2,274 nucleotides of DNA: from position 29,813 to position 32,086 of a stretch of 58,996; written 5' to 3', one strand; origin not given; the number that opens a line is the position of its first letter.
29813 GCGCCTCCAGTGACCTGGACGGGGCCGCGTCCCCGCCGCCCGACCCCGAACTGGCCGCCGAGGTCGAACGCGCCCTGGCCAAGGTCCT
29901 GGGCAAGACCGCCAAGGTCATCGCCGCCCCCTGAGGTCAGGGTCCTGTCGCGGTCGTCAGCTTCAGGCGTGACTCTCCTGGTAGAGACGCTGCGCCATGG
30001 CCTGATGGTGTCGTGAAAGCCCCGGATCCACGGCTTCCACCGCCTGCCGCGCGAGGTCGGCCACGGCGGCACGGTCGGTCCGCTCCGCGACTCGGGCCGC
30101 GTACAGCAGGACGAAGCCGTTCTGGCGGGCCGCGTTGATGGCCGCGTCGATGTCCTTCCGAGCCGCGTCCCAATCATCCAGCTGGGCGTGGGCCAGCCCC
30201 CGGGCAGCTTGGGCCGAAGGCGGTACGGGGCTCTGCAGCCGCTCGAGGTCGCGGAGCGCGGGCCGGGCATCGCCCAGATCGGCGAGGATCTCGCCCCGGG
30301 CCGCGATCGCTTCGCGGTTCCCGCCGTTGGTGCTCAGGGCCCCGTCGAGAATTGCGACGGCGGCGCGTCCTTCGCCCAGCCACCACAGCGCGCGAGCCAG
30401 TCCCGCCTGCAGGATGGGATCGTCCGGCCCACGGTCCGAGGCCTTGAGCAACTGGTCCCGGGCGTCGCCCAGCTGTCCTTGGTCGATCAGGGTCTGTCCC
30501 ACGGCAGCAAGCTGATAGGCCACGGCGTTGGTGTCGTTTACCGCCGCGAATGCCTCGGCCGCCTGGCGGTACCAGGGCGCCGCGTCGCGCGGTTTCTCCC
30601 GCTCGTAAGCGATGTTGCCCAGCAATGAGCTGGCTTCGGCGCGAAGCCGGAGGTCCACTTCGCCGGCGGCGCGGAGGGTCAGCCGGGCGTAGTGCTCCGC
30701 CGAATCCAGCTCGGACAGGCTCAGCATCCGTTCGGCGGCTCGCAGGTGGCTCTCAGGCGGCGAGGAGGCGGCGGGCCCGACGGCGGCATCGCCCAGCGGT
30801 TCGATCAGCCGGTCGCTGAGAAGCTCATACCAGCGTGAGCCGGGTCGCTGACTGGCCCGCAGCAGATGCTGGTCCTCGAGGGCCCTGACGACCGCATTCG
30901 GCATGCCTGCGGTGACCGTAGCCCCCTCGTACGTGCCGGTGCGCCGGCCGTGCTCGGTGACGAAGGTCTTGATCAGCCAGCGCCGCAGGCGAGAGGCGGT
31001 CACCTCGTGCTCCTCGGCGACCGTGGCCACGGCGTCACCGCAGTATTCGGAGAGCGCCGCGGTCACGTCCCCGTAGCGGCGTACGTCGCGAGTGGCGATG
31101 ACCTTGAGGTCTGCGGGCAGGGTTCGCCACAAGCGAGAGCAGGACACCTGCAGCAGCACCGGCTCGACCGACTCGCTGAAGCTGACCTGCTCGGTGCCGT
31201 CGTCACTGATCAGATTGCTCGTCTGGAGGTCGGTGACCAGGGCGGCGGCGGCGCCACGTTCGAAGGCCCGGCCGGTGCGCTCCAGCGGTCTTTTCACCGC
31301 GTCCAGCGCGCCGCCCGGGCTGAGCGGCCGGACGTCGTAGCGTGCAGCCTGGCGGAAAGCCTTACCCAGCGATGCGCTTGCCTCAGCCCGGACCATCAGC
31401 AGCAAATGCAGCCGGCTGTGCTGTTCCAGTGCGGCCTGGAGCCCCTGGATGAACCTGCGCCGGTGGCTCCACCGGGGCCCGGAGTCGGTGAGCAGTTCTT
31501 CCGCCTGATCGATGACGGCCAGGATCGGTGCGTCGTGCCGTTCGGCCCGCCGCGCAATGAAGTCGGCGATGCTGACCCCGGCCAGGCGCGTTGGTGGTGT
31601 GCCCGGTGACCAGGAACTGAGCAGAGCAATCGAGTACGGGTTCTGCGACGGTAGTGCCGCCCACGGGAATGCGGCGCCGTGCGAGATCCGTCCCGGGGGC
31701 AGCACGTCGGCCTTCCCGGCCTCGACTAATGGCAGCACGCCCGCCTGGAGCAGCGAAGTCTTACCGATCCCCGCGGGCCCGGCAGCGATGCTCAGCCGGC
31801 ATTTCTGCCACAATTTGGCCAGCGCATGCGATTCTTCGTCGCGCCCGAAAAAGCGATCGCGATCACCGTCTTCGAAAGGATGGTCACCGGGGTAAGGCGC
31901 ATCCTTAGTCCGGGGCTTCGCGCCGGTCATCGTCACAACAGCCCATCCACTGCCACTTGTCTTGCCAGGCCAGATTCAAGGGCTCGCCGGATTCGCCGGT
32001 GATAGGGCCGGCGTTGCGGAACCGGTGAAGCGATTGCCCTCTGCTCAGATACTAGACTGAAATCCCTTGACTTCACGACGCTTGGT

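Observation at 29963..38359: Accessory insert encoding an FxSxx-COOH radical-SAM peptide system wired to two effector-less STAND NTPases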

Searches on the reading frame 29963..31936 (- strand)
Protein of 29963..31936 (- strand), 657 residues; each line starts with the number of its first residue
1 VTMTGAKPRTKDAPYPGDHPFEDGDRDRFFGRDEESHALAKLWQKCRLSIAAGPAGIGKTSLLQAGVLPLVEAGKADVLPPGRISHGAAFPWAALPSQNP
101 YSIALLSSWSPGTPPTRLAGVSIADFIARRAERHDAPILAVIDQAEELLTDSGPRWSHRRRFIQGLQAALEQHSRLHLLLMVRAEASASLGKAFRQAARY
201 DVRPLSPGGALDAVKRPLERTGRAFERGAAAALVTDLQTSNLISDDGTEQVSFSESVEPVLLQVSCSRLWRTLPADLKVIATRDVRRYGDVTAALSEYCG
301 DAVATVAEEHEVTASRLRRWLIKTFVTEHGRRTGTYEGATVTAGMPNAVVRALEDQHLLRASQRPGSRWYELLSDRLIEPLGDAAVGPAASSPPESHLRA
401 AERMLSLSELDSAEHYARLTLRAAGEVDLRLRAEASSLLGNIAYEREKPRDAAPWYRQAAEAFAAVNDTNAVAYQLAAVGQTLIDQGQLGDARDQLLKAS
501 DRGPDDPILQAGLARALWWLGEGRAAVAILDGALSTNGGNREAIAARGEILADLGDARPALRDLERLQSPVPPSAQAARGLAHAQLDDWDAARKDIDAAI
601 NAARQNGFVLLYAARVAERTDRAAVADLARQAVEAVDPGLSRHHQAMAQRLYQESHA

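Call 8: search_protein_families(library=ncbifam, proteins=[window:29963-31936:-], max_evalue=0.01)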
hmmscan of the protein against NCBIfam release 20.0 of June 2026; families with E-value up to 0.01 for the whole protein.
window:29963-31936:- (657 aa): 4 families
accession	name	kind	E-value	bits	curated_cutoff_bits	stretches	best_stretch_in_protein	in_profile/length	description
TIGR02917.1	PEP_TPR_lipo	equivalog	1.5e-08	33.1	312.2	1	467-626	119-280/899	XrtA/PEP-CTERM system TPR-repeat protein PrsT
NF040959.1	MamA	equivalog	1.7e-05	24.3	200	1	521-649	51-181/204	magnetosome protein MamA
NF041522.1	TPR_sll0314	equivalog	0.0018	17.5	225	0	564-648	169-256/275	Sll0314/Alr1548 family TPR repeat-containing protein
NF033920.0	C39_PA2778_fam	equivalog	0.0068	15.8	150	0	434-481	191-239/255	PA2778 family cysteine peptidase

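Call 9: search_protein_families(library=pfam, proteins=[window:29963-31936:-], max_evalue=0.01)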
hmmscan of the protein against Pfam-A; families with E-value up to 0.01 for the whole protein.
window:29963-31936:- (657 aa): 11 families
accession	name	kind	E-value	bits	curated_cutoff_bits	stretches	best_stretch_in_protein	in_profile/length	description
PF20703.3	nSTAND1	-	1.1e-33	117.9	27.1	1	14-363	1-330/379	Novel STAND NTPase 1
PF14559.12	TPR_19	-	2.9e-06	28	25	1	483-546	1-64/68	Tetratricopeptide repeat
PF05729.18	NACHT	-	2.9e-06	27.7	26.7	1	48-207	2-153/167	NACHT domain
PF07719.23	TPR_2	-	5.5e-05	23.4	27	0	575-605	3-33/34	Tetratricopeptide repeat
PF13432.12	TPR_16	-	5.9e-05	23.9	32.7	1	480-534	4-58/65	Tetratricopeptide repeat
PF13428.12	TPR_14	-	8.2e-05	23.4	23.5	0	509-549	3-43/44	Tetratricopeptide repeat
PF17874.7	TPR_MalT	-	0.00012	22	45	1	408-495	15-102/336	MalT-like TPR region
PF13191.12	AAA_16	-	0.00017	22.5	32.6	1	28-177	1-132/167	AAA ATPase domain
PF13371.12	TPR_9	-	0.0015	19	35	1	570-618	26-61/73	Tetratricopeptide repeat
PF00515.34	TPR_1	-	0.0041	17.3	27.8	0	433-460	1-28/34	Tetratricopeptide repeat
PF13424.12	TPR_12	-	0.0063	17.1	30.1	1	433-500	3-72/77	Tetratricopeptide repeat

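Call 15: find_homologous_proteins(query=window:29963-31936:-, max_evalue=1e-10)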
Query window:29963-31936:- (657 aa): 675 proteins with E <= 1e-10 among 8000 candidates; the best 120 are listed.
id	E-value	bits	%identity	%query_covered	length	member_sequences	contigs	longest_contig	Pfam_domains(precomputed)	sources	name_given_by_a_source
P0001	0.0e+0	1416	99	100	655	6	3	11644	PF14559.13,PF05729.19,PF20703.4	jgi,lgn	jgi:tetratricopeptide (TPR) repeat protein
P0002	0.0e+0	1021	74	99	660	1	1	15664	PF05729.19,PF13432.13,PF20703.4,PF07719.24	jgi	jgi:tetratricopeptide (TPR) repeat protein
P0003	1.0e-251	855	67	94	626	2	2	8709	PF13432.13,PF20703.4,PF13181.13,PF07719.24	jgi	jgi:tetratricopeptide (TPR) repeat protein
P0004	5.6e-222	757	57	99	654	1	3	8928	PF14559.13,PF13371.13,PF05729.19,PF13432.13,PF13428.13,PF20703.4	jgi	jgi:tetratricopeptide (TPR) repeat protein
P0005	8.7e-207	707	56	98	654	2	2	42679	PF14559.13,PF13371.13,PF13424.13,PF13432.13,PF13428.13,PF20703.4,PF07719.24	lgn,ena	-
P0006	1.9e-206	706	57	99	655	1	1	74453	PF14559.13,PF13424.13,PF13432.13,PF13428.13,PF20703.4,PF13181.13,PF07719.24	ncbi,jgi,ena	-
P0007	3.1e-204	698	55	98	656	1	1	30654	PF14559.13,PF20703.4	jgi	jgi:Flp pilus assembly protein TadD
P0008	5.2e-204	698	55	100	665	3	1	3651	PF14559.13,PF17874.8,PF00515.35,PF13432.13,PF13428.13,PF20703.4,PF07719.24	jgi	jgi:tetratricopeptide (TPR) repeat protein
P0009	6.6e-204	697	54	98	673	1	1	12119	PF14559.13,PF13414.13,PF13424.13,PF13432.13,PF13428.13,PF20703.4,PF13181.13,PF07719.24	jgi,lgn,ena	-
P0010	1.4e-203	696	54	99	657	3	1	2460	PF14559.13,PF13424.13,PF13432.13,PF20703.4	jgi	-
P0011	5.7e-203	694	55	98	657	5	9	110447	PF14559.13,PF13414.13,PF13432.13,PF20703.4,PF13181.13,PF07719.24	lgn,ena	-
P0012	6.0e-203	694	56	98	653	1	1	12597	PF00515.35,PF13424.13,PF13432.13,PF13428.13,PF20703.4,PF13181.13,PF07719.24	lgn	-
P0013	2.9e-202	692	56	98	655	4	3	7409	PF14559.13,PF05729.19,PF13432.13,PF13428.13,PF20703.4,PF07719.24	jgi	jgi:tetratricopeptide (TPR) repeat protein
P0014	1.1e-201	690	54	97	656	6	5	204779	PF14559.13,PF17874.8,PF13432.13,PF13428.13,PF20703.4,PF07719.24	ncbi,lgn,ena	-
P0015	2.8e-201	689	56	98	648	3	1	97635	PF14559.13,PF13414.13,PF17874.8,PF00515.35,PF13424.13,PF13432.13,PF13428.13,PF20703.4,PF13181.13,PF07719.24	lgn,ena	-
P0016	1.6e-200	686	54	96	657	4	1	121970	PF14559.13,PF13424.13,PF13432.13,PF20703.4,PF07719.24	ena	-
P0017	8.3e-200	684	55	99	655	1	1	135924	PF14559.13,PF13424.13,PF13432.13,PF13428.13,PF20703.4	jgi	jgi:tetratricopeptide (TPR) repeat protein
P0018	1.1e-199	683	54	98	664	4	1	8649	PF00515.35,PF13424.13,PF13432.13,PF13428.13,PF20703.4,PF13181.13,PF07719.24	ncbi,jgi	-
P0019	1.7e-199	683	54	98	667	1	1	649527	PF13432.13,PF20703.4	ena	-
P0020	2.0e-199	682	53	98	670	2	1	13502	PF14559.13,PF13432.13,PF13428.13,PF20703.4,PF07719.24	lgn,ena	-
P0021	4.6e-199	681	57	97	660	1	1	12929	PF14559.13,PF13414.13,PF13432.13,PF20703.4,PF07719.24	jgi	jgi:tetratricopeptide (TPR) repeat protein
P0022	9.3e-199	680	55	100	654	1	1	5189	PF14559.13,PF00515.35,PF05729.19,PF13424.13,PF13432.13,PF13428.13,PF20703.4,PF13181.13,PF07719.24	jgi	jgi:tetratricopeptide (TPR) repeat protein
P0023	1.8e-198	679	55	100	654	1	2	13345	PF14559.13,PF00515.35,PF05729.19,PF13424.13,PF13432.13,PF13428.13,PF20703.4,PF07719.24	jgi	jgi:tetratricopeptide (TPR) repeat protein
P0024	4.6e-198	678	54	99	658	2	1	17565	PF14559.13,PF13414.13,PF17874.8,PF00515.35,PF13424.13,PF13432.13,PF13428.13,PF20703.4,PF13181.13,PF14561.13,PF07719.24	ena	-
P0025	1.2e-197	677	54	98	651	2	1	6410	PF13371.13,PF17874.8,PF20703.4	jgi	jgi:tetratricopeptide (TPR) repeat protein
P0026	3.2e-197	675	54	99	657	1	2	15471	PF14559.13,PF13414.13,PF13424.13,PF13432.13,PF20703.4,PF07719.24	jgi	-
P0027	2.2e-196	672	54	98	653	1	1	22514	PF14559.13,PF13428.13,PF20703.4,PF07719.24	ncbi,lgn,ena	-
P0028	2.4e-196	672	53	100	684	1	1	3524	PF14559.13,PF13432.13,PF13428.13,PF20703.4,PF07719.24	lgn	-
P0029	3.5e-196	672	55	98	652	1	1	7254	PF14559.13,PF13414.13,PF17874.8,PF00515.35,PF13424.13,PF13432.13,PF13428.13,PF20703.4,PF13181.13,PF07719.24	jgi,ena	jgi:tetratricopeptide (TPR) repeat protein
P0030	4.1e-196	671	53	99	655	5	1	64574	PF14559.13,PF13414.13,PF13371.13,PF13432.13,PF13428.13,PF20703.4,PF13181.13,PF07719.24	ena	-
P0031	6.2e-196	671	54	98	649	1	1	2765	PF14559.13,PF13414.13,PF00515.35,PF13424.13,PF13432.13,PF13428.13,PF20703.4,PF13181.13,PF07719.24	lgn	-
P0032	8.2e-196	670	55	100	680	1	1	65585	PF14559.13,PF17874.8,PF13432.13,PF20703.4,PF07719.24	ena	-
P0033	1.3e-195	670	53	99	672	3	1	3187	PF14559.13,PF13424.13,PF13432.13,PF20703.4,PF07719.24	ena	-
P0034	1.7e-195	669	55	98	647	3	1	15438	PF14559.13,PF13424.13,PF13432.13,PF13428.13,PF20703.4,PF13181.13,PF07719.24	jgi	jgi:tetratricopeptide (TPR) repeat protein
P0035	3.1e-195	669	54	96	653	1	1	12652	PF14559.13,PF00515.35,PF13432.13,PF13428.13,PF20703.4,PF07719.24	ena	-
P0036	3.6e-195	668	54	98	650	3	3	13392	PF14559.13,PF13431.13,PF17874.8,PF13424.13,PF13432.13,PF13428.13,PF20703.4,PF13181.13,PF07719.24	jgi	jgi:tetratricopeptide (TPR) repeat protein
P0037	4.6e-195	668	54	97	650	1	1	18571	PF14559.13,PF00515.35,PF13432.13,PF13428.13,PF20703.4,PF13181.13,PF07719.24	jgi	jgi:tetratricopeptide (TPR) repeat protein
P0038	5.1e-195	668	53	99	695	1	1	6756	PF14559.13,PF13432.13,PF20703.4,PF13181.13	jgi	jgi:tetratricopeptide (TPR) repeat protein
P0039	2.4e-194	666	54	98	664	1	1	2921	PF14559.13,PF13414.13,PF00515.35,PF20703.4,PF07719.24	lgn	-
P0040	4.3e-194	665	54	100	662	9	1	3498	PF14559.13,PF17874.8,PF05729.19,PF13424.13,PF13432.13,PF13428.13,PF20703.4,PF07719.24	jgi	jgi:tetratricopeptide (TPR) repeat protein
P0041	1.2e-193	663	54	98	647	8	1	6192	PF17874.8,PF13424.13,PF13432.13,PF20703.4,PF13181.13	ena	-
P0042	1.4e-193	663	55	98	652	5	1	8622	PF14559.13,PF13414.13,PF00515.35,PF13424.13,PF13432.13,PF13428.13,PF20703.4,PF07719.24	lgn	-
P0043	2.2e-193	662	54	98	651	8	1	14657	PF14559.13,PF17874.8,PF00515.35,PF05729.19,PF13424.13,PF13432.13,PF13428.13,PF20703.4,PF13181.13,PF07719.24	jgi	jgi:tetratricopeptide (TPR) repeat protein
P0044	1.2e-192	660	54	98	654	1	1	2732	PF14559.13,PF17874.8,PF00515.35,PF05729.19,PF13424.13,PF13432.13,PF13428.13,PF20703.4,PF13181.13,PF07719.24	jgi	jgi:tetratricopeptide (TPR) repeat protein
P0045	1.3e-192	660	53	98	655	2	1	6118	PF14559.13,PF13424.13,PF13428.13,PF20703.4,PF13181.13,PF07719.24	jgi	-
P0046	6.5e-192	658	55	98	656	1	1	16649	PF05729.19,PF13432.13,PF13428.13,PF20703.4,PF07719.24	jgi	jgi:tetratricopeptide (TPR) repeat protein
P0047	1.1e-191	657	53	97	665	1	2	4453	PF14559.13,PF00515.35,PF13424.13,PF13432.13,PF13428.13,PF20703.4,PF13181.13,PF07719.24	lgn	-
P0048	1.4e-191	657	53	98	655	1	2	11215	PF14559.13,PF13432.13,PF13428.13,PF20703.4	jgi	jgi:tetratricopeptide (TPR) repeat protein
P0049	1.4e-191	656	52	98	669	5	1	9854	PF14559.13,PF20703.4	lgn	-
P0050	1.4e-191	656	53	98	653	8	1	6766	PF14559.13,PF13414.13,PF17874.8,PF00515.35,PF13424.13,PF13432.13,PF13428.13,PF20703.4,PF13181.13,PF07719.24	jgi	jgi:tetratricopeptide (TPR) repeat protein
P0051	1.7e-191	656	52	98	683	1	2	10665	PF14559.13,PF20703.4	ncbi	-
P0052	2.0e-191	656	54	97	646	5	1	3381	PF14559.13,PF13414.13,PF00515.35,PF13424.13,PF13432.13,PF13428.13,PF20703.4,PF13181.13,PF07719.24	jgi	jgi:tetratricopeptide (TPR) repeat protein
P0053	2.2e-191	656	52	99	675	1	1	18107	PF14559.13,PF17874.8,PF13428.13,PF20703.4,PF07719.24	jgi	jgi:tetratricopeptide (TPR) repeat protein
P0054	2.3e-191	656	52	98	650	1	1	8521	PF14559.13,PF00515.35,PF13424.13,PF13432.13,PF13428.13,PF20703.4,PF13181.13,PF07719.24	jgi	jgi:tetratricopeptide (TPR) repeat protein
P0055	2.4e-191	656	54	98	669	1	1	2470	PF13414.13,PF13432.13,PF20703.4,PF07719.24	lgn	-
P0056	3.5e-191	655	53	100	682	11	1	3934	PF14559.13,PF13424.13,PF13432.13,PF13428.13,PF20703.4,PF07719.24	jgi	jgi:tetratricopeptide (TPR) repeat protein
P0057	3.9e-191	655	52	98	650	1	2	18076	PF14559.13,PF00515.35,PF13432.13,PF13428.13,PF20703.4,PF13181.13,PF07719.24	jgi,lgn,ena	-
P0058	4.4e-191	655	53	98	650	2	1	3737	PF20703.4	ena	-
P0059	5.3e-191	655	54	99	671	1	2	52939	PF14559.13,PF13432.13,PF13428.13,PF20703.4,PF07719.24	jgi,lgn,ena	-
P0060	1.2e-190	653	53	97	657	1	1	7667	PF14559.13,PF00515.35,PF13424.13,PF13432.13,PF13428.13,PF20703.4,PF13181.13,PF07719.24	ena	-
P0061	1.3e-190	653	52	98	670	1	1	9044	PF14559.13,PF13414.13,PF20703.4,PF07719.24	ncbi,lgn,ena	-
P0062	2.5e-190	652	53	98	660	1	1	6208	PF14559.13,PF00515.35,PF05729.19,PF13424.13,PF13432.13,PF13428.13,PF20703.4,PF13181.13,PF07719.24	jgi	jgi:tetratricopeptide (TPR) repeat protein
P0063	1.0e-189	650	53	99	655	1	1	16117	PF13432.13,PF20703.4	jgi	jgi:tetratricopeptide (TPR) repeat protein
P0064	1.2e-189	650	52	98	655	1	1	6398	PF14559.13,PF13424.13,PF13432.13,PF13428.13,PF20703.4,PF07719.24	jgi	jgi:tetratricopeptide (TPR) repeat protein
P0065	1.3e-189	650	53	98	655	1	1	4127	PF14559.13,PF13428.13,PF20703.4,PF07719.24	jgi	jgi:tetratricopeptide (TPR) repeat protein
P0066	1.5e-189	650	53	97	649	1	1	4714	PF14559.13,PF00515.35,PF13424.13,PF13432.13,PF20703.4,PF13181.13,PF07719.24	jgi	jgi:Flp pilus assembly protein TadD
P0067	1.5e-189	650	53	98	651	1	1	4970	PF14559.13,PF13414.13,PF17874.8,PF00515.35,PF13424.13,PF13432.13,PF13428.13,PF20703.4,PF13181.13,PF07719.24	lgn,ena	-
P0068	1.8e-189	650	53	98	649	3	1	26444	PF14559.13,PF17874.8,PF00515.35,PF13424.13,PF13432.13,PF20703.4,PF13181.13,PF07719.24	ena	-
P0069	2.5e-189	649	53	98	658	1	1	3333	PF13428.13,PF20703.4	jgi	jgi:tetratricopeptide (TPR) repeat protein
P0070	2.5e-189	649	55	92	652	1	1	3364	PF14559.13,PF00515.35,PF13424.13,PF13432.13,PF13428.13,PF20703.4,PF07719.24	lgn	-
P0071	3.7e-189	649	53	97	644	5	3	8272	PF14559.13,PF13414.13,PF00515.35,PF13424.13,PF13432.13,PF13428.13,PF20703.4,PF13181.13,PF07719.24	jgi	jgi:tetratricopeptide (TPR) repeat protein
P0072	4.5e-189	648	52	98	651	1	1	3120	PF13432.13,PF20703.4,PF13181.13,PF07719.24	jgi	jgi:tetratricopeptide (TPR) repeat protein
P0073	5.6e-189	648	53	98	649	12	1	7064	PF14559.13,PF00515.35,PF13424.13,PF13432.13,PF13428.13,PF20703.4,PF13181.13,PF07719.24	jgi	jgi:tetratricopeptide (TPR) repeat protein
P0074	9.5e-189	647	54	96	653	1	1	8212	PF14559.13,PF13371.13,PF00515.35,PF13424.13,PF13432.13,PF13428.13,PF20703.4,PF13181.13,PF07719.24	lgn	-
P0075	1.5e-188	647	52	97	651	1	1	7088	PF14559.13,PF13414.13,PF00515.35,PF13424.13,PF13432.13,PF13428.13,PF20703.4,PF13181.13,PF07719.24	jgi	jgi:tetratricopeptide (TPR) repeat protein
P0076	1.6e-188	646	53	98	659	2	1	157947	PF14559.13,PF13424.13,PF13432.13,PF20703.4,PF07719.24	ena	-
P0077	1.7e-188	646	53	96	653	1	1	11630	PF14559.13,PF13414.13,PF13371.13,PF00515.35,PF13424.13,PF13432.13,PF13428.13,PF20703.4,PF13181.13,PF07719.24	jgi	jgi:tetratricopeptide (TPR) repeat protein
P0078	2.4e-188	646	53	98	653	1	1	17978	PF14559.13,PF13428.13,PF20703.4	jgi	jgi:tetratricopeptide (TPR) repeat protein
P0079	3.3e-188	645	52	98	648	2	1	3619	PF14559.13,PF13371.13,PF00515.35,PF13424.13,PF13432.13,PF13428.13,PF20703.4,PF13181.13,PF07719.24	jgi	jgi:tetratricopeptide (TPR) repeat protein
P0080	3.8e-188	645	53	97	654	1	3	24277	PF14559.13,PF17874.8,PF00515.35,PF13424.13,PF13432.13,PF13428.13,PF20703.4,PF07719.24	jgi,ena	-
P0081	8.1e-188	644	52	98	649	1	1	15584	PF14559.13,PF13432.13,PF20703.4,PF13181.13,PF07719.24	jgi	jgi:tetratricopeptide (TPR) repeat protein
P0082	8.8e-188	644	53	99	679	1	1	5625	PF14559.13,PF13371.13,PF13432.13,PF13428.13,PF20703.4,PF07719.24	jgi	jgi:tetratricopeptide (TPR) repeat protein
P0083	1.1e-187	644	52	97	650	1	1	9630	PF20703.4,PF07719.24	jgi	jgi:tetratricopeptide (TPR) repeat protein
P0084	1.1e-187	644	53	97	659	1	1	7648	PF13371.13,PF13424.13,PF13432.13,PF13428.13,PF20703.4,PF13181.13,PF07719.24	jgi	jgi:tetratricopeptide (TPR) repeat protein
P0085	1.2e-187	643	52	98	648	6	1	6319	PF14559.13,PF13424.13,PF13432.13,PF13428.13,PF20703.4,PF13181.13,PF07719.24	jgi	jgi:tetratricopeptide (TPR) repeat protein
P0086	1.3e-187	643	55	92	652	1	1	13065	PF14559.13,PF05729.19,PF13424.13,PF13432.13,PF20703.4,PF07719.24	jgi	jgi:tetratricopeptide (TPR) repeat protein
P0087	1.8e-187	643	55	90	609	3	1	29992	PF14559.13,PF17874.8,PF13432.13,PF13428.13,PF20703.4,PF07719.24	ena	-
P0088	2.2e-187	643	52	98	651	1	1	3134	PF13432.13,PF20703.4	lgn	-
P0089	3.5e-187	642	52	99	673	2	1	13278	PF14559.13,PF17874.8,PF13424.13,PF13432.13,PF20703.4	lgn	-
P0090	6.6e-187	641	52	98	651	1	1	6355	PF20703.4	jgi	jgi:tetratricopeptide (TPR) repeat protein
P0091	6.7e-187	641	52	97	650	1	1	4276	PF14559.13,PF13424.13,PF20703.4,PF07719.24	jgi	jgi:tetratricopeptide (TPR) repeat protein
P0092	7.0e-187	641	53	97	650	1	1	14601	PF14559.13,PF05729.19,PF13424.13,PF13432.13,PF13428.13,PF20703.4,PF07719.24,PF13191.13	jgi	jgi:tetratricopeptide (TPR) repeat protein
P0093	1.2e-186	640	53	97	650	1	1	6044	PF14559.13,PF13414.13,PF13432.13,PF13428.13,PF20703.4,PF07719.24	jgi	jgi:tetratricopeptide (TPR) repeat protein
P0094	1.2e-186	640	52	98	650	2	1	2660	PF14559.13,PF13428.13,PF20703.4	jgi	-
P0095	1.7e-186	640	51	97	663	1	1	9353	PF14559.13,PF13414.13,PF13371.13,PF00515.35,PF13424.13,PF13432.13,PF13428.13,PF20703.4,PF13181.13,PF07719.24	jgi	jgi:tetratricopeptide (TPR) repeat protein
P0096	1.8e-186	640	51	98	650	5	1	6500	PF14559.13,PF13432.13,PF20703.4,PF13181.13,PF07719.24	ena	-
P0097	2.0e-186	639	52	98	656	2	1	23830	PF14559.13,PF20703.4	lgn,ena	-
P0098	2.2e-186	639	55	91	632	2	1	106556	PF14559.13,PF17874.8,PF13432.13,PF13428.13,PF20703.4,PF07719.24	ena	-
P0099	5.9e-186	638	53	97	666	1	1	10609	PF14559.13,PF13432.13,PF20703.4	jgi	jgi:tetratricopeptide (TPR) repeat protein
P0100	8.1e-186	637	52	99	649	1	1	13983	PF14559.13,PF13428.13,PF20703.4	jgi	jgi:tetratricopeptide (TPR) repeat protein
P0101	8.5e-186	637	53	98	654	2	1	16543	PF14559.13,PF17874.8,PF13424.13,PF13432.13,PF13428.13,PF20703.4,PF07719.24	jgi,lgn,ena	jgi:tetratricopeptide (TPR) repeat protein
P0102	1.1e-185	637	51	99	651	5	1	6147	PF14559.13,PF17874.8,PF20703.4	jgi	jgi:tetratricopeptide (TPR) repeat protein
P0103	1.3e-185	637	51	100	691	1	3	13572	PF14559.13,PF00515.35,PF13424.13,PF13432.13,PF13428.13,PF20703.4,PF07719.24,PF13374.13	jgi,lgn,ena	-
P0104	3.5e-185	635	52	96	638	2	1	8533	PF14559.13,PF13432.13,PF13428.13,PF20703.4,PF13181.13,PF07719.24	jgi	jgi:tetratricopeptide (TPR) repeat protein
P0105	3.7e-185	635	51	98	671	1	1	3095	PF13414.13,PF00515.35,PF13432.13,PF20703.4,PF07719.24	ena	-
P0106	4.4e-185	635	51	98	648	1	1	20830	PF14559.13,PF13424.13,PF13432.13,PF13428.13,PF20703.4,PF07719.24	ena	-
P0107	8.5e-185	634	51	98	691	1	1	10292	PF14559.13,PF13428.13,PF20703.4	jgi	jgi:tetratricopeptide (TPR) repeat protein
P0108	1.4e-184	633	51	99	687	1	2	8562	PF17874.8,PF13424.13,PF13428.13,PF20703.4,PF07719.24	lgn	-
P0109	1.5e-184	633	54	94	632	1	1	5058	PF14559.13,PF13432.13,PF13428.13,PF20703.4,PF13181.13,PF07719.24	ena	-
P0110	1.6e-184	633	53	96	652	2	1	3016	PF14559.13,PF00515.35,PF13424.13,PF13432.13,PF13428.13,PF20703.4,PF13181.13,PF07719.24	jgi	-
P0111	1.9e-184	633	51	97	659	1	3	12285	PF14559.13,PF13432.13,PF13428.13,PF20703.4,PF07719.24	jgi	jgi:tetratricopeptide (TPR) repeat protein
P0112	2.0e-184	633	52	99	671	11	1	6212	PF20703.4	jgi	jgi:tetratricopeptide (TPR) repeat protein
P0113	2.5e-184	633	52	99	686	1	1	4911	PF00515.35,PF05729.19,PF13428.13,PF20703.4,PF07719.24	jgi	jgi:tetratricopeptide (TPR) repeat protein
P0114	3.2e-184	632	51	98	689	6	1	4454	PF20703.4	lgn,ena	-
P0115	6.3e-184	631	52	98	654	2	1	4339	PF14559.13,PF00515.35,PF05729.19,PF13432.13,PF13428.13,PF20703.4,PF07719.24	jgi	jgi:tetratricopeptide (TPR) repeat protein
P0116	1.5e-183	630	52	97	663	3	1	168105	PF14559.13,PF17874.8,PF20703.4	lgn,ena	-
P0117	1.7e-183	630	52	98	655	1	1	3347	PF14559.13,PF13424.13,PF13432.13,PF13428.13,PF20703.4,PF07719.24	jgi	jgi:tetratricopeptide (TPR) repeat protein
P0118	1.8e-183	630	52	97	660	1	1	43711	PF13432.13,PF13428.13,PF20703.4,PF07719.24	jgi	jgi:tetratricopeptide (TPR) repeat protein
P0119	2.7e-183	629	51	99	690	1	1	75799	PF14559.13,PF13414.13,PF17874.8,PF13424.13,PF13432.13,PF20703.4,PF13181.13,PF07719.24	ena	-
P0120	4.0e-183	629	51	99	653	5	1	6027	PF14559.13,PF00515.35,PF13432.13,PF13428.13,PF20703.4,PF13181.13,PF07719.24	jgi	jgi:tetratricopeptide (TPR) repeat protein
